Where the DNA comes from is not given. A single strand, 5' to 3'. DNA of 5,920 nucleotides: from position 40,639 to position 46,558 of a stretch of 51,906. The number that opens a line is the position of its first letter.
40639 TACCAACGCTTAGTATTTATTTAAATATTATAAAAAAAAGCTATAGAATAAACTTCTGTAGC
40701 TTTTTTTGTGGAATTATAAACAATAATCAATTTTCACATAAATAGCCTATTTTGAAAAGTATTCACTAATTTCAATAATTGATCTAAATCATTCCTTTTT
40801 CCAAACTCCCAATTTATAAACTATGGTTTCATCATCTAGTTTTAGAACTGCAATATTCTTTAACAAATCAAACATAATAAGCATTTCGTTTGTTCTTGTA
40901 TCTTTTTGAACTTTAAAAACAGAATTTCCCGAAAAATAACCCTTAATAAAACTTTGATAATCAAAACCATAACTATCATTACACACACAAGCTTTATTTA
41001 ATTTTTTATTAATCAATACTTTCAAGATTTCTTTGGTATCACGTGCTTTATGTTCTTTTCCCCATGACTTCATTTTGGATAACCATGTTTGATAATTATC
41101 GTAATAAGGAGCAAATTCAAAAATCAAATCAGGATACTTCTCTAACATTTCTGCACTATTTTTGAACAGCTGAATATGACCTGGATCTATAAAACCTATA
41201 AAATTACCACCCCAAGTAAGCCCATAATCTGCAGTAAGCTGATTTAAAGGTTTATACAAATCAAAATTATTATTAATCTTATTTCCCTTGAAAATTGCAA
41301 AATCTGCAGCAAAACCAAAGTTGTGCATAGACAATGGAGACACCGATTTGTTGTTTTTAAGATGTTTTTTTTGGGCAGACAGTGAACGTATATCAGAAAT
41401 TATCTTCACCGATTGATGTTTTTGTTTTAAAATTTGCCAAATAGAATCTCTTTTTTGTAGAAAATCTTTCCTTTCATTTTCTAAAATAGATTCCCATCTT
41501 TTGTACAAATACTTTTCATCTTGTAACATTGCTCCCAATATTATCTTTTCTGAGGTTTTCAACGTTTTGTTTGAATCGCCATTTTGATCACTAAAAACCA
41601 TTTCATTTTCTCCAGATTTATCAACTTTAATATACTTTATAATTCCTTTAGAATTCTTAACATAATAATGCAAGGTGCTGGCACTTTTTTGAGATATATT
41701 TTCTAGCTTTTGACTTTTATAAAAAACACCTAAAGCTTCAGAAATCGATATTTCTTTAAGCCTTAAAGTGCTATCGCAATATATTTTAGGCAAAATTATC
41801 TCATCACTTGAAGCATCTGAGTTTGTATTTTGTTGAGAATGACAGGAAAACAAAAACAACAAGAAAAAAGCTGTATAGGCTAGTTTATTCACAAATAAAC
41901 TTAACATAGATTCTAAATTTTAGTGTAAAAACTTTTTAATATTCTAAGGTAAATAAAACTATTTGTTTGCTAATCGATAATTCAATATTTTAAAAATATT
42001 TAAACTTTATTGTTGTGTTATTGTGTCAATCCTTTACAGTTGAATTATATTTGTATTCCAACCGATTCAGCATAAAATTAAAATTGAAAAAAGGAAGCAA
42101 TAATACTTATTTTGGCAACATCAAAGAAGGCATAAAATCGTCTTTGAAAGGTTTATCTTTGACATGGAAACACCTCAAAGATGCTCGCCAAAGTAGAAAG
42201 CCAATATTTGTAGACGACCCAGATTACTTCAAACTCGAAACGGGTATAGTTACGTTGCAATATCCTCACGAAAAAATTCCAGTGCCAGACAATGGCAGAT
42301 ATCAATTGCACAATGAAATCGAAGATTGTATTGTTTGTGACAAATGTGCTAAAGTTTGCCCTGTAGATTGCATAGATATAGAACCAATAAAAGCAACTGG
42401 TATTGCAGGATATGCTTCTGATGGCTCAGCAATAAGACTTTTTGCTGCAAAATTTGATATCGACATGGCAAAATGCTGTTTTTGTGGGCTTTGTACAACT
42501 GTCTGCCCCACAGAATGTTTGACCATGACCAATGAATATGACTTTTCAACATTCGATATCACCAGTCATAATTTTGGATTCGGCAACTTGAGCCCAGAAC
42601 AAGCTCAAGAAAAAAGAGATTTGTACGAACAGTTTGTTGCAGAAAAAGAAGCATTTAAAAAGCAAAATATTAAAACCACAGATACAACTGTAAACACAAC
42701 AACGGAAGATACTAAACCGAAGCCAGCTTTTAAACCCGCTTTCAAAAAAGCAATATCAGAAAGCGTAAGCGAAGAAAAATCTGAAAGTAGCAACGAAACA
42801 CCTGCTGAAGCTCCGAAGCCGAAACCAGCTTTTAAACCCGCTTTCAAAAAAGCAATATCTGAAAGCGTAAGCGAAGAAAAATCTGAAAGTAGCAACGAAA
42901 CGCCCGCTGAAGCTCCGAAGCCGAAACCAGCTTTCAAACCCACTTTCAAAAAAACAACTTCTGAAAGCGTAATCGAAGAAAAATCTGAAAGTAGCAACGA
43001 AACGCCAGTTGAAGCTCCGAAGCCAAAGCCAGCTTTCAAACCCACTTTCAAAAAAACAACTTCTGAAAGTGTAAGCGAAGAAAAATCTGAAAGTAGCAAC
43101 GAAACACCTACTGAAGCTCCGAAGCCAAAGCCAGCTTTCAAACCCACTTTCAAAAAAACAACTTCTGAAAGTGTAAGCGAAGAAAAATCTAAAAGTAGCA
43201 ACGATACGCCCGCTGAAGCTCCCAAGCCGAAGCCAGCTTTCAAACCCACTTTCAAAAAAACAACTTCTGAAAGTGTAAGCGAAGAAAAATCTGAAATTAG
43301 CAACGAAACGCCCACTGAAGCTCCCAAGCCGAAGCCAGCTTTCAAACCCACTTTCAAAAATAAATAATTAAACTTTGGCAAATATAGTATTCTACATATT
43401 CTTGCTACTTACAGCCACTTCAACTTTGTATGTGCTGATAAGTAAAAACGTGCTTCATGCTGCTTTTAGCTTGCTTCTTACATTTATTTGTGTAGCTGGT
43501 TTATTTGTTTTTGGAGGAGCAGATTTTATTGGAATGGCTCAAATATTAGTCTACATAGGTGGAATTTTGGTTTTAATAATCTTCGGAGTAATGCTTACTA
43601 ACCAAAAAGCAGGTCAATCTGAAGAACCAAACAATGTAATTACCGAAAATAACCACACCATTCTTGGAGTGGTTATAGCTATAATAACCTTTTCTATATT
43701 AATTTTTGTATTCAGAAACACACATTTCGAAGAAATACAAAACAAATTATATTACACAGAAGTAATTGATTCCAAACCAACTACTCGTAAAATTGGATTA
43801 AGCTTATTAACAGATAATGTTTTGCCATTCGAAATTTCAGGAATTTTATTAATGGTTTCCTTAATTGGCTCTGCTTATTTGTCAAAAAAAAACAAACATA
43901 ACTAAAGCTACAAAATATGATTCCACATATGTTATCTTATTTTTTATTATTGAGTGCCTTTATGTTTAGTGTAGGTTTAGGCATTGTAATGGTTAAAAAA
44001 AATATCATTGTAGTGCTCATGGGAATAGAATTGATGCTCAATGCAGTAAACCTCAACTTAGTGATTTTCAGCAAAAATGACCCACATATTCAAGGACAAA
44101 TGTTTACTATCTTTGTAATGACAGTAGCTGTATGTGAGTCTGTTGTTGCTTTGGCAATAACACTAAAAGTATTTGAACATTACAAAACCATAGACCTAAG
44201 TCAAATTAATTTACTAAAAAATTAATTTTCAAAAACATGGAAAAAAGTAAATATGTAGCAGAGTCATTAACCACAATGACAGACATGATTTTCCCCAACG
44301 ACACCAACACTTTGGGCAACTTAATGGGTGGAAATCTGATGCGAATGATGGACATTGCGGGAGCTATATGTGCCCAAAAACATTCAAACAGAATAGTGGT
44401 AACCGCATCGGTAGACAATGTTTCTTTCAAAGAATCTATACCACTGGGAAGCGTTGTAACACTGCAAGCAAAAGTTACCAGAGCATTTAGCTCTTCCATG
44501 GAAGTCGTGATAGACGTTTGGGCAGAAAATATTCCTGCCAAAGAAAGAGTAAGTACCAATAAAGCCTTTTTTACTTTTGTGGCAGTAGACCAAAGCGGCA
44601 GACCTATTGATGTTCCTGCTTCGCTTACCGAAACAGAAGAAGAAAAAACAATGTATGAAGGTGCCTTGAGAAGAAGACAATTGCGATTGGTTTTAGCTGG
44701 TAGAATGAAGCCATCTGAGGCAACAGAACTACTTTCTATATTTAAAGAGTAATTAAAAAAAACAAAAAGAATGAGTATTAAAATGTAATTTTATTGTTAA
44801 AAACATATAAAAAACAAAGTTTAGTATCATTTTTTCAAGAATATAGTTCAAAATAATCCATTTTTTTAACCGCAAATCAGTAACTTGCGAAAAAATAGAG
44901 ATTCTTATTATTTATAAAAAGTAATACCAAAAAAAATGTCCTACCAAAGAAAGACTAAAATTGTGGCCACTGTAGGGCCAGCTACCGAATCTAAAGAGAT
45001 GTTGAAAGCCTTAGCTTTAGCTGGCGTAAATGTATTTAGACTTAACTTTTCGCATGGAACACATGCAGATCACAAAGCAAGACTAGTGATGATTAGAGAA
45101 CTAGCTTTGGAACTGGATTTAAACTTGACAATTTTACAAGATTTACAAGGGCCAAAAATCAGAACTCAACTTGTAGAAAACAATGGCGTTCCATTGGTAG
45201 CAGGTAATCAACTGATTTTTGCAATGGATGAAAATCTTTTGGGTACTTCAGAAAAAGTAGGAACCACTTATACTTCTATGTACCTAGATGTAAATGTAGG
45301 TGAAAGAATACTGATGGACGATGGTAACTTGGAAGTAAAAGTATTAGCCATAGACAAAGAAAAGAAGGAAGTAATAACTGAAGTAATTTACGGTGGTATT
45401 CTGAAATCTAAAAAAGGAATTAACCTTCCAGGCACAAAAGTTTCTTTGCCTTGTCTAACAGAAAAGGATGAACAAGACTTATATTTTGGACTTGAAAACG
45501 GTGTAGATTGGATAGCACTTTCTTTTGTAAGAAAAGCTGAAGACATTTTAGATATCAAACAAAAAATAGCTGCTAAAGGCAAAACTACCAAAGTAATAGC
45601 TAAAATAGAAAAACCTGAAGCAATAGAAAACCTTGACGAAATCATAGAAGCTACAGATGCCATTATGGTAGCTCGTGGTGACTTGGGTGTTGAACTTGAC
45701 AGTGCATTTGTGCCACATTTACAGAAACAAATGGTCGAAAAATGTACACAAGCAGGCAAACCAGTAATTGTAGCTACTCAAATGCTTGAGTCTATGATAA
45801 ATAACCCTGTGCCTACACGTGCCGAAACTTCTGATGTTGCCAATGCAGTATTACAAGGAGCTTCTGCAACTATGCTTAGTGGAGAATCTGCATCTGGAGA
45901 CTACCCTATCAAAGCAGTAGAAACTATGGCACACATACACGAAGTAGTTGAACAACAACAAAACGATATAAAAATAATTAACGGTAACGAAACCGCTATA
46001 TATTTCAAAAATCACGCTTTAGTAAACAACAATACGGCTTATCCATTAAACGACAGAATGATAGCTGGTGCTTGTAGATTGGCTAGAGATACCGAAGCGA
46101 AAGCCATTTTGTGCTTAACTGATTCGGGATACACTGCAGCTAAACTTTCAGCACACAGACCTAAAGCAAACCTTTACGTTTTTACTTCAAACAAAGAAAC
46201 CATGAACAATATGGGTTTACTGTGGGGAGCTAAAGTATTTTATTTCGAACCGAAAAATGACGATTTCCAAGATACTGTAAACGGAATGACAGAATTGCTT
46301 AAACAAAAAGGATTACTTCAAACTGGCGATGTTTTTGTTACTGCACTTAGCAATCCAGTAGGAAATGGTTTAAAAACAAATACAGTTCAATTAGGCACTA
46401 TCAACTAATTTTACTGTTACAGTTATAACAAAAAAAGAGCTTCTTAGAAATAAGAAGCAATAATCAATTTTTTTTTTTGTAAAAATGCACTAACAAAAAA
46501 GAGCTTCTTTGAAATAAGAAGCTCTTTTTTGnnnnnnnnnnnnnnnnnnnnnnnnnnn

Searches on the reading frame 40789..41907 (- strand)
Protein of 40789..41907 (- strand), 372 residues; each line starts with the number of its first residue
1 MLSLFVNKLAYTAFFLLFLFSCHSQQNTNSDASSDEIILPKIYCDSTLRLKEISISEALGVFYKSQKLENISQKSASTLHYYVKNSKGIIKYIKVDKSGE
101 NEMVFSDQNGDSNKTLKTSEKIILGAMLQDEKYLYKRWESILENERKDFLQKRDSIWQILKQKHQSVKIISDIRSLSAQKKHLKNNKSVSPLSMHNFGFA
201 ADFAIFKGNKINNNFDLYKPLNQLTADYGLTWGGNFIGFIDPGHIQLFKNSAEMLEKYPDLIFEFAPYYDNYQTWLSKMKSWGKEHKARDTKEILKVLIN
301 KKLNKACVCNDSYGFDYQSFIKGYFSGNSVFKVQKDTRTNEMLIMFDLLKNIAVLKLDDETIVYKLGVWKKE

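Call 90: search_protein_families(library=pfam, proteins=[window:40789-41907:-], max_evalue=0.00001)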
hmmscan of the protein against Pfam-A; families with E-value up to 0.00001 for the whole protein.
window:40789-41907:- (372 aa): 1 family
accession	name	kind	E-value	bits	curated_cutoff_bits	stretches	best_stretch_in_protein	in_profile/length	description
PF13539.11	Peptidase_M15_4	-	1.3e-07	32.5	25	1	190-246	5-69/70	D-alanyl-D-alanine carboxypeptidase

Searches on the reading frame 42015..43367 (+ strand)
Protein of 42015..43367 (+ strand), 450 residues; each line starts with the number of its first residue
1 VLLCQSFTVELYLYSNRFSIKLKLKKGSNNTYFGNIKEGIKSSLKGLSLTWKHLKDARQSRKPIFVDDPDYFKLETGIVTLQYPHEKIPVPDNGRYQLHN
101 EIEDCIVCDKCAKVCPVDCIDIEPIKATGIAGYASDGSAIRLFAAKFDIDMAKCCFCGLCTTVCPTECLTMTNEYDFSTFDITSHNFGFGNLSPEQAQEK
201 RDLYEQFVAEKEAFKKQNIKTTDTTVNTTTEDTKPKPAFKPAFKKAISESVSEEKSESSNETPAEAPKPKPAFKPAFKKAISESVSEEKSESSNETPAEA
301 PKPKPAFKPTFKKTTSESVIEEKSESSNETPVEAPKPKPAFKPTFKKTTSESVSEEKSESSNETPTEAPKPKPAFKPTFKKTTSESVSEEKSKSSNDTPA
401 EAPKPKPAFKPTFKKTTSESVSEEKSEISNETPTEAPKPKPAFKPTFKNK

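Call 90: search_protein_families(library=pfam, proteins=[window:42015-43367:+], max_evalue=0.00001)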
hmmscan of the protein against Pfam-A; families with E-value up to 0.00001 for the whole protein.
window:42015-43367:+ (450 aa): 3 families
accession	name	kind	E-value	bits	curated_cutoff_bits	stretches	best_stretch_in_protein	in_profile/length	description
PF14697.11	Fer4_21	-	3.6e-08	33.9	35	0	101-121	37-58/59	4Fe-4S dicluster domain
PF00037.32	Fer4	-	8.7e-08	32.1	21.1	0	149-170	3-24/24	4Fe-4S binding domain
PF12838.12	Fer4_7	-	1.1e-07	32.6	27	1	105-168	2-52/52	4Fe-4S dicluster domain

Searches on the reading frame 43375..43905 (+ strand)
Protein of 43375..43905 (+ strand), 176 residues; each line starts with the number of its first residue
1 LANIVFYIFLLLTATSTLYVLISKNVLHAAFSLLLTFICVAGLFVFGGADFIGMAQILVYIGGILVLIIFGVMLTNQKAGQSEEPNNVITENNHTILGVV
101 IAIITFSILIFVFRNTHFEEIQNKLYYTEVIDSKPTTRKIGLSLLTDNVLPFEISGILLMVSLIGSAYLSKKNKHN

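Call 90: search_protein_families(library=pfam, proteins=[window:43375-43905:+], max_evalue=0.00001)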
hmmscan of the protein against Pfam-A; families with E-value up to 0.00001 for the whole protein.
window:43375-43905:+ (176 aa): 1 family
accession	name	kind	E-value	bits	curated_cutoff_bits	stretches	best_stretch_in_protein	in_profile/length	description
PF00499.25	Oxidored_q3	-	3.3e-36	124.7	33.2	1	16-169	1-146/146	NADH-ubiquinone/plastoquinone oxidoreductase chain 6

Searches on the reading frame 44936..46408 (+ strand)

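Call 90: search_protein_families(library=pfam, proteins=[window:44936-46408:+], max_evalue=0.00001)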
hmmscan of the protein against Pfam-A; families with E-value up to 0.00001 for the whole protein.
window:44936-46408:+ (490 aa): 2 families
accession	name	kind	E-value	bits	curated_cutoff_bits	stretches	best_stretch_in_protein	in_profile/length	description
PF00224.27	PK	-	4.5e-125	417.5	30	1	5-328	2-328/328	Pyruvate kinase, barrel domain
PF02887.21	PK_C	-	1.9e-24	86.4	28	1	375-485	3-112/114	Pyruvate kinase, alpha/beta domain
